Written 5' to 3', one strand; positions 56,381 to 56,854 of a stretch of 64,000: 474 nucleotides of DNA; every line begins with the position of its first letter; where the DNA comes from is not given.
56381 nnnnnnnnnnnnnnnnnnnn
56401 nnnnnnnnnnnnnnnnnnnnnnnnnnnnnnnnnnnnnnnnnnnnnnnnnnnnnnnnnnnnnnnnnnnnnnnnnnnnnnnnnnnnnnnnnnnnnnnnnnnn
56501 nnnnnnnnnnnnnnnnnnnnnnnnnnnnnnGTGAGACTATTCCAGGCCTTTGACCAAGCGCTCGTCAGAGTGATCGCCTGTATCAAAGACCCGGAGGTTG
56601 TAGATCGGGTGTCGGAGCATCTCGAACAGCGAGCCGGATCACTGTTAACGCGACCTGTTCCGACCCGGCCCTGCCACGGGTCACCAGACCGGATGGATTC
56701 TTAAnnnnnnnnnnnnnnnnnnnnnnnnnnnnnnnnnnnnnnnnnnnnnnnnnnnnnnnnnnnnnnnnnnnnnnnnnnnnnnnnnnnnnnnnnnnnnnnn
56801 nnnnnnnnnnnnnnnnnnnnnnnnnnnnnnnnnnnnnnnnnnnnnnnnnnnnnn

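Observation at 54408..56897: Dam-like R-M module bracketed by duplicated selD 3'-end sequences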

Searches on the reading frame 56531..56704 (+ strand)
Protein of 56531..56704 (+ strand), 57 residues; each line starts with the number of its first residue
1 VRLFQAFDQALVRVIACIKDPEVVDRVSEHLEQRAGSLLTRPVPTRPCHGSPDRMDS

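Call 7: search_protein_families(library=pfam, proteins=[window:56531-56704:+], max_evalue=0.01)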
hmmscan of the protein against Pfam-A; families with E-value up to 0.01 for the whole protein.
window:56531-56704:+ (57 aa): 0 families

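Call 13: search_dna_similar(query=window:56531-56701:+, collection=plasmids, mode=protein, max_evalue=1, max_rows=15)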
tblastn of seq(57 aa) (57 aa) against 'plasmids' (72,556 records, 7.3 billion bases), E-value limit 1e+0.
Records with a match: 2865; places in all: 3889; records where one place covers at least 80% of the query: 0.
Best place of each record, by identity: <60% 2865.
By first word of the organism name: Escherichia 1120; Salmonella 613; Klebsiella 562; Acinetobacter 197; Citrobacter 78; Enterobacter 52; Vibrio 45; Shigella 37; Proteus 32; Providencia 30; and 25 more.
By predicted mobility (MOB-suite, as given by PLSDB): conjugative 2073; mobilizable 410; non-mobilizable 382.
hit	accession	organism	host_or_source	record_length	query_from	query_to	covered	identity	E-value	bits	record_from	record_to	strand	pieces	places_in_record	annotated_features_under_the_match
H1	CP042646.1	Escherichia coli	Sus scrofa domesticus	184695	12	47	63%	41.7%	2e-1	35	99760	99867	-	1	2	none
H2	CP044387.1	Klebsiella pneumoniae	Homo sapiens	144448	12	47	63%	41.7%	2e-1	35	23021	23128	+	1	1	none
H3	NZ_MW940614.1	Escherichia sp.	-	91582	12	46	61%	42.9%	1e-1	35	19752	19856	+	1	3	IS91-like element ISVsa3 family transposase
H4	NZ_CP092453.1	Escherichia coli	wastewater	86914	10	44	61%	40.0%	5e-1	34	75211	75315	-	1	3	none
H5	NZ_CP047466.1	Escherichia coli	a feces sample of swine origin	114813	10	44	61%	40.0%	4e-1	34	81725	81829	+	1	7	IS91 family transposase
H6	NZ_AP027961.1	Escherichia coli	-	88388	10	44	61%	40.0%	5e-1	34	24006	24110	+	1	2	none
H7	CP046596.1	Acinetobacter indicus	duck,stool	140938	10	44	61%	40.0%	5e-1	34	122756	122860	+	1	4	none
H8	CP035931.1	Acinetobacter baumannii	Homo sapiens,blood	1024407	10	44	61%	40.0%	4e-1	34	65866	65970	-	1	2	none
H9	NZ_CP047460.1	Escherichia coli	a feces sample of swine origin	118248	10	44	61%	40.0%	5e-1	34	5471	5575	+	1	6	none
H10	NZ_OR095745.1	Salmonella enterica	-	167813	10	44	61%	40.0%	5e-1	34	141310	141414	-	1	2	none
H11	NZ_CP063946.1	Klebsiella pneumoniae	Manis javanica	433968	10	44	61%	40.0%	6e-1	34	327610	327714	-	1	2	none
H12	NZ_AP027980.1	Escherichia coli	-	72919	10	44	61%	40.0%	6e-1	34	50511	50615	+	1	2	none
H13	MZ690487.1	Klebsiella pneumoniae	-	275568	10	44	61%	40.0%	5e-1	34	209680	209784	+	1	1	none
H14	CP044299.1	Escherichia coli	Pork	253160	12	44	58%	42.4%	6e-2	36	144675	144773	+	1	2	none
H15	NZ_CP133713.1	Acinetobacter baumannii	Homo sapiens,BAL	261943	12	44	58%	42.4%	6e-2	36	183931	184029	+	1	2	none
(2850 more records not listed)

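Call 14: search_protein_families(library=ncbifam, proteins=[window:56531-56701:+], max_evalue=1)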
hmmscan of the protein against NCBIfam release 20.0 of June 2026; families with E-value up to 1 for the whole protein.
seq(57 aa): 0 families

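Call 31: search_protein_representatives(protein=window:56531-56704:+)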
Query: 57 residues. Proteins with E-value up to 0.001 (for the whole library): 0; up to 1e-10: 0; up to 1e-30: 0. The best 0 are listed.

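Call 58: get_annotated_region(hit=H3, flank=1800)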
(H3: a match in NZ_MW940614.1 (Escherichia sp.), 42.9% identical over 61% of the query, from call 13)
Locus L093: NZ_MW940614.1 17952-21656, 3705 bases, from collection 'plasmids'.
description: Escherichia sp. strain 2GS3 plasmid p2GS3-tetX4, complete sequence
organism: Escherichia sp. (NCBI taxid 1884818)
taxonomy: Bacteria; Pseudomonadota; Gammaproteobacteria; Enterobacterales; Enterobacteriaceae; Escherichia; Escherichia sp.
host: -; source: -; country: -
typing (MOB-suite, as given by PLSDB): conjugative; replicon IncFIA,IncFIC; relaxase MOBF,MOBP; mating-pair formation MPF_F
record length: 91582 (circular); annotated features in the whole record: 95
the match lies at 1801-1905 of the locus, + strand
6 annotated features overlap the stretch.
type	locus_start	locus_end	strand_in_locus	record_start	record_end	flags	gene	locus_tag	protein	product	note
CDS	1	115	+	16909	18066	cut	-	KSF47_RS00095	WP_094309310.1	tetracycline-inactivating monooxygenase Tet(X4)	-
predicted_resistance_gene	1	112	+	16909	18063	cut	tet(X4)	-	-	tetracycline-inactivating monooxygenase Tet(X4)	predicted by amrfinderplus; class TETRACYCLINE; identity 100.0%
CDS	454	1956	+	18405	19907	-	-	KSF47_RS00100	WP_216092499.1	IS91-like element ISVsa3 family transposase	GO:0006313 - DNA transposition [Evidence IEA]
CDS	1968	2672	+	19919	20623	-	-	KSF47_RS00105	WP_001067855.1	IS6-like element IS26 family transposase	GO:0006313 - DNA transposition [Evidence IEA]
CDS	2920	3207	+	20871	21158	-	-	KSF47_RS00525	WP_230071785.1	hypothetical protein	-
CDS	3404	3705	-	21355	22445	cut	-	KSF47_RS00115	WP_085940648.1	IS4-like element ISAba1 family transposase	GO:0006313 - DNA transposition [Evidence IEA]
